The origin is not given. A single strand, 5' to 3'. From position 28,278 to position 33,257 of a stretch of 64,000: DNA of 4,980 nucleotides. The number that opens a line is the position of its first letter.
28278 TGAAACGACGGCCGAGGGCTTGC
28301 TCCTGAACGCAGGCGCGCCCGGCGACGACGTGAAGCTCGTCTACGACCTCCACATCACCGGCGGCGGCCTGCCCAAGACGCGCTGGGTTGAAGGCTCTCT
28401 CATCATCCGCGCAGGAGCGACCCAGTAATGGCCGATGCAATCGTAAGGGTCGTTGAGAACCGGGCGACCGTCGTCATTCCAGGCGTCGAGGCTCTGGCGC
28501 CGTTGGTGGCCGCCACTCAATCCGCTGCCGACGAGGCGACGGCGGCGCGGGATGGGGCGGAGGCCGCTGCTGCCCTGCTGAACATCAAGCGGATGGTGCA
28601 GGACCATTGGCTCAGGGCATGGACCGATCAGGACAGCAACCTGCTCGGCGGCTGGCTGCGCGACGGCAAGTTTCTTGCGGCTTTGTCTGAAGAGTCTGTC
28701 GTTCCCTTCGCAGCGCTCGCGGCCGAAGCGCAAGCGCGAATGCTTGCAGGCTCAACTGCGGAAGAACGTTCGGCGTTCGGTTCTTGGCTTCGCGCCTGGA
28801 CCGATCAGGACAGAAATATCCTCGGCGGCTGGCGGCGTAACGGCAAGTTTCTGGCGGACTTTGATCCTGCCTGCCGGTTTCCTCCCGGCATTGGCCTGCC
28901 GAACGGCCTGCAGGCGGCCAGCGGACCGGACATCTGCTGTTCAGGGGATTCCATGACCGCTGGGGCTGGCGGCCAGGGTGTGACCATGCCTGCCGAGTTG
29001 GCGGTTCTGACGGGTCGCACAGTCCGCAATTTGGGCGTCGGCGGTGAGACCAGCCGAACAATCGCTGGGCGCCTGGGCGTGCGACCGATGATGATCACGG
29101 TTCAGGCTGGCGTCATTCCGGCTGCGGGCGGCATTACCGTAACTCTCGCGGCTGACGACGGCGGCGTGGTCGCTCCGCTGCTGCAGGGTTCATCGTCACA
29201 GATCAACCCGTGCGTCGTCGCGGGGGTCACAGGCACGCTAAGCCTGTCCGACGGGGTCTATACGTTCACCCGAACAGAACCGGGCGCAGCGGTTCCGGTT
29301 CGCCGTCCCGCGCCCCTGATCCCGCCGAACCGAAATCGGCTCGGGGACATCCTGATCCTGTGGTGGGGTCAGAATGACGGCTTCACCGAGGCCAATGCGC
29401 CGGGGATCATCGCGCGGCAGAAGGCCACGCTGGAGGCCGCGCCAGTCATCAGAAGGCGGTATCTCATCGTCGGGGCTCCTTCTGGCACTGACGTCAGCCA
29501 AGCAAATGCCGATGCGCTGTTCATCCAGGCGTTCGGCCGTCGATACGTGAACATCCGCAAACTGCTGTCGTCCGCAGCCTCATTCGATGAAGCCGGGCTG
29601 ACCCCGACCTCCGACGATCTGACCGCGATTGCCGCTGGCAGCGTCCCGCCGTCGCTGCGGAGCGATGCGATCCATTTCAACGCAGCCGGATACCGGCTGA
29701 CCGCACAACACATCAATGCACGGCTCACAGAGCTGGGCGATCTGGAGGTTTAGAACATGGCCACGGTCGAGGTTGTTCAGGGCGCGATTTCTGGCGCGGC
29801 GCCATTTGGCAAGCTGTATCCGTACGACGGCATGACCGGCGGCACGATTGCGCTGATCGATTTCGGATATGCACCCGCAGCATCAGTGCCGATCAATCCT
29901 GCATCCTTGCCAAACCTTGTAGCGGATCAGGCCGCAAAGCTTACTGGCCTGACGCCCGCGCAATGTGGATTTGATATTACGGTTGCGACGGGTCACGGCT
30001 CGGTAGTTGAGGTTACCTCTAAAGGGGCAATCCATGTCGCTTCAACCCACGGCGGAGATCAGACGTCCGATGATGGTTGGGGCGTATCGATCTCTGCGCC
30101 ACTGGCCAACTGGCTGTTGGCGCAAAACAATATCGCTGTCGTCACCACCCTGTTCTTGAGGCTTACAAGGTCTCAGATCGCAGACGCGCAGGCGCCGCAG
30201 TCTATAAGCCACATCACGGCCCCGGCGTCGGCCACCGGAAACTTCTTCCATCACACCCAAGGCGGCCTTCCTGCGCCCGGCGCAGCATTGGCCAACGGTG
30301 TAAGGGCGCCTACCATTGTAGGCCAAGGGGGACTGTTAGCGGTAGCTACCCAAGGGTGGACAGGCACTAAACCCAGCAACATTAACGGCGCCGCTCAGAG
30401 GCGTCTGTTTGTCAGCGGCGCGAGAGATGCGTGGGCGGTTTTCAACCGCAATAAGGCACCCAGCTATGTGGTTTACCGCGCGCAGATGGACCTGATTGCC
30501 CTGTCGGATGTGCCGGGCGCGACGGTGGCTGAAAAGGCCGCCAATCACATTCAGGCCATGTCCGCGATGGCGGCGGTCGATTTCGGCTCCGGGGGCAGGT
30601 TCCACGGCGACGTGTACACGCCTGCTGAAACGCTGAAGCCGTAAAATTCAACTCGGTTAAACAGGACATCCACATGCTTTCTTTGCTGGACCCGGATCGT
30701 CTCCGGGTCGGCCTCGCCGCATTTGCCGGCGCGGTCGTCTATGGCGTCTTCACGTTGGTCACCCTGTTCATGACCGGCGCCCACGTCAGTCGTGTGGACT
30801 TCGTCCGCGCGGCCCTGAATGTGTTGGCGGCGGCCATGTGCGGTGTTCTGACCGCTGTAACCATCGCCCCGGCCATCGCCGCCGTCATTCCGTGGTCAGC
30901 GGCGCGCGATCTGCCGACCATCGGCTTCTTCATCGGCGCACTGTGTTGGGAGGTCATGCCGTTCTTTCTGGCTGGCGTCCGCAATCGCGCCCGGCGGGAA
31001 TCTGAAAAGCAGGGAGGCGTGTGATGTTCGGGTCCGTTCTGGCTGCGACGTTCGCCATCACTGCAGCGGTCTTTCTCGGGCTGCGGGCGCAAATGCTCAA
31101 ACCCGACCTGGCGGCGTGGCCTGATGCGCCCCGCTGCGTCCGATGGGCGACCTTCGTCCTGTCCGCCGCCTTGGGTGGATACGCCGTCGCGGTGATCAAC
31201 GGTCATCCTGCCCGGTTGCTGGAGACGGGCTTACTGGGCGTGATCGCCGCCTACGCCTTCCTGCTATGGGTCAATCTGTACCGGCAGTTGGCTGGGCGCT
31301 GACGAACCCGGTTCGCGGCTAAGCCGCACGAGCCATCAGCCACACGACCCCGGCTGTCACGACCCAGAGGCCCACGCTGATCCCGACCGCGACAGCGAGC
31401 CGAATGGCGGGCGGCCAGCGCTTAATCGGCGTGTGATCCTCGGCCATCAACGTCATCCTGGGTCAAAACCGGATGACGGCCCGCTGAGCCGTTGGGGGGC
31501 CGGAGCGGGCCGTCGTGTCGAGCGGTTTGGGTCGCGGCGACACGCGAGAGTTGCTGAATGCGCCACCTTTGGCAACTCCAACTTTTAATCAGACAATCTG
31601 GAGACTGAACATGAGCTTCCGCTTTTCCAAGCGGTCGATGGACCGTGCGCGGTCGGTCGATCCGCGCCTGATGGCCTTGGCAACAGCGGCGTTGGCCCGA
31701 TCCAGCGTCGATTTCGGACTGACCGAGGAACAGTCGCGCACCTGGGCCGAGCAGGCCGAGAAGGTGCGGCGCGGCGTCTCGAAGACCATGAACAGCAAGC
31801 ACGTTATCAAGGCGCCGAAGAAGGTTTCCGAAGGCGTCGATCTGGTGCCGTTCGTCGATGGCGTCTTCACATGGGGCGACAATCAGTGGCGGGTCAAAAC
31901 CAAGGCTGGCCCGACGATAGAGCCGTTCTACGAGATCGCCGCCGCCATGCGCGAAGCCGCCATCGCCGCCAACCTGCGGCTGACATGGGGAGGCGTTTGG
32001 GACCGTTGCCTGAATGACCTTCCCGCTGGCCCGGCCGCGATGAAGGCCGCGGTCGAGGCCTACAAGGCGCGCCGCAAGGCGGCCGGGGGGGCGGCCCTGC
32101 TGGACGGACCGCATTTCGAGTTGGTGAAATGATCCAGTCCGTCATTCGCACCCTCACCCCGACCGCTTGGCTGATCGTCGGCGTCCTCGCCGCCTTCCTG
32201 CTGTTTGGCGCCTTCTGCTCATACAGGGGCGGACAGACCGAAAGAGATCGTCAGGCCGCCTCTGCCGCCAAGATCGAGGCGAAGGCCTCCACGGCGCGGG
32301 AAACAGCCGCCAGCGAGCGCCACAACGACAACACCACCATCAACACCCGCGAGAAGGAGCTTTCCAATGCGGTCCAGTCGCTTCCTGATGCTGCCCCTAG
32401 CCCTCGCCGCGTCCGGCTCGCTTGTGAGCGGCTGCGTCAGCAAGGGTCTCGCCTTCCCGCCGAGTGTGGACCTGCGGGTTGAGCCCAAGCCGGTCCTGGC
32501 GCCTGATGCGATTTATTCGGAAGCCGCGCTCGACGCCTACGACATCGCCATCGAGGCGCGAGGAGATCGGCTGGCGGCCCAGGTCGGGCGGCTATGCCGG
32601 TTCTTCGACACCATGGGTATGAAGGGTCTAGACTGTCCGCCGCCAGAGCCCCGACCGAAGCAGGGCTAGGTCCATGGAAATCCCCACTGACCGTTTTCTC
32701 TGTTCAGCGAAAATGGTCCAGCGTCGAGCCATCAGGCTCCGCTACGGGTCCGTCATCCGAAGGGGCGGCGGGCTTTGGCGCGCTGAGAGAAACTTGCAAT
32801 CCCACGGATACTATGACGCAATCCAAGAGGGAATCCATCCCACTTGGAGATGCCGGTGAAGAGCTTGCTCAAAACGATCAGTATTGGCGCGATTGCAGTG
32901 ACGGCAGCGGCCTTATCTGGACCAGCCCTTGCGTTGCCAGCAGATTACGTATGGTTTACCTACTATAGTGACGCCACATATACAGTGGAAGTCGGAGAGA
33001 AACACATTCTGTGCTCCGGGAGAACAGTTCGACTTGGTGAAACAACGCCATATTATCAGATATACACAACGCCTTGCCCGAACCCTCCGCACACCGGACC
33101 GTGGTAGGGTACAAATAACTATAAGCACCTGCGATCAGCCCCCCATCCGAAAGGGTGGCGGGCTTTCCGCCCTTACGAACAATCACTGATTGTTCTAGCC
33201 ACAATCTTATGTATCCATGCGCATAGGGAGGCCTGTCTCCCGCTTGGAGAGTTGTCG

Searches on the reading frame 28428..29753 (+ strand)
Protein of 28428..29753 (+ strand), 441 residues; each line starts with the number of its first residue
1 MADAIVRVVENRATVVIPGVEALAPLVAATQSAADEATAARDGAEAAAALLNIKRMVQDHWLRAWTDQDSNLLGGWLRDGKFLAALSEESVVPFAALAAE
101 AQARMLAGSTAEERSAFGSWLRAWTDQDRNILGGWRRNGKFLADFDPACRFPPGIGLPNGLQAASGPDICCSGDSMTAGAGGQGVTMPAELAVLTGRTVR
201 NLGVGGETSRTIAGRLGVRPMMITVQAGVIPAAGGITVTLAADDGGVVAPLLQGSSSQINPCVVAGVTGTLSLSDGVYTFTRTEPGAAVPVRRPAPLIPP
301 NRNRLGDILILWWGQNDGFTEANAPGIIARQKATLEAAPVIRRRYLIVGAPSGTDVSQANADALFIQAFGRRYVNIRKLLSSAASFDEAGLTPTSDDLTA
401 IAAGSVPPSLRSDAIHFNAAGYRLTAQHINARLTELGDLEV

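Call 95: search_protein_families(library=pfam, max_evalue=0.001, proteins=[window:28428-29753:+])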
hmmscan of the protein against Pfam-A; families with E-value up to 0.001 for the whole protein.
window:28428-29753:+ (441 aa): 1 family
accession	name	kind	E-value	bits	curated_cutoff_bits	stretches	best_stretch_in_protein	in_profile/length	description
PF13472.12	Lipase_GDSL_2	-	3.7e-07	31.2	32.9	1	172-229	2-72/178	GDSL-like Lipase/Acylhydrolase family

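Call 112: search_protein_families(library=phrogs, max_evalue=0.001, proteins=[window:28428-29753:+])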
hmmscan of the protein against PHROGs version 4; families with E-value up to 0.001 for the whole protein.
window:28428-29753:+ (441 aa): 5 families
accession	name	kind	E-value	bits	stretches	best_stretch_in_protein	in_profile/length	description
phrog_11419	-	tail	3e-47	162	1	31-437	313-727/1063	tail fiber protein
phrog_28673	-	tail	3.4e-44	152.1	1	160-436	633-916/921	tail protein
phrog_19652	-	unknown function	7.8e-17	61.8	1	171-306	451-579/737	-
phrog_14008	-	unknown function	1.8e-05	25.2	0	166-216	61-103/234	-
phrog_5240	-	tail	0.00097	18.8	0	163-211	453-500/670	tail fiber protein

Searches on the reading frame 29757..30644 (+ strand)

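Call 95: search_protein_families(library=pfam, max_evalue=0.001, proteins=[window:29757-30644:+])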
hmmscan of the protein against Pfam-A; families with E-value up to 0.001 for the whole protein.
window:29757-30644:+ (295 aa): 0 families

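Call 112: search_protein_families(library=phrogs, max_evalue=0.001, proteins=[window:29757-30644:+])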
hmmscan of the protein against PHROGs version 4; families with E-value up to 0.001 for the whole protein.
window:29757-30644:+ (295 aa): 1 family
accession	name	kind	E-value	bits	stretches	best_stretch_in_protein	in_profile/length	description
phrog_18370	-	unknown function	2.9e-17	64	1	17-292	17-296/298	-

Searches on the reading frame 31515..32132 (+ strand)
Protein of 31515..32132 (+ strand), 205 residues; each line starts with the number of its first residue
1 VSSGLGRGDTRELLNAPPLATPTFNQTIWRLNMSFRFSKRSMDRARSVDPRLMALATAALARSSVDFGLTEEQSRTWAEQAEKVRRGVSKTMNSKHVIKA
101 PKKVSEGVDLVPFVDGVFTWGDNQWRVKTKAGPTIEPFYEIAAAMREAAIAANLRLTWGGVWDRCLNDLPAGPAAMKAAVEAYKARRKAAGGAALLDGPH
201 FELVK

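Call 111: search_protein_families(library=pfam, max_evalue=0.01, proteins=[window:31515-32132:+])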
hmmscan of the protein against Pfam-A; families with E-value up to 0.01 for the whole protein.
window:31515-32132:+ (205 aa): 0 families

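Call 112: search_protein_families(library=phrogs, max_evalue=0.001, proteins=[window:31515-32132:+])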
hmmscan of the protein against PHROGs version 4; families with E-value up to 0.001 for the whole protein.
window:31515-32132:+ (205 aa): 2 families
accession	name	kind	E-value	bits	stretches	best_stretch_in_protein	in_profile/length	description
phrog_465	-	lysis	2.1e-35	123.4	1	32-204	40-166/292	endolysin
phrog_1768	-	lysis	1.3e-05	24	1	33-167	928-1032/1577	endolysin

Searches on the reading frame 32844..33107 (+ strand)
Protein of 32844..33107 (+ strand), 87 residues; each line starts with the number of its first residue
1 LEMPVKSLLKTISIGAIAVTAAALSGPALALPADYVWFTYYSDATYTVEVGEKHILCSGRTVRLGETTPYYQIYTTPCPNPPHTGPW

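Call 108: search_protein_families(library=pfam, max_evalue=0.1, proteins=[window:32844-33107:+])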
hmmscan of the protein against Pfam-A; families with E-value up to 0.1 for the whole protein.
window:32844-33107:+ (87 aa): 1 family
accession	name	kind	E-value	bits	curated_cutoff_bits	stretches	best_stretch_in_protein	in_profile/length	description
PF19806.4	DUF6289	-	5.1e-09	36.7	27.3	1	38-78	4-42/43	Family of unknown function (DUF6289)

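Call 112: search_protein_families(library=phrogs, max_evalue=0.001, proteins=[window:32844-33107:+])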
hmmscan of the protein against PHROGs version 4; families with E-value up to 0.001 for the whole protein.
window:32844-33107:+ (87 aa): 0 families
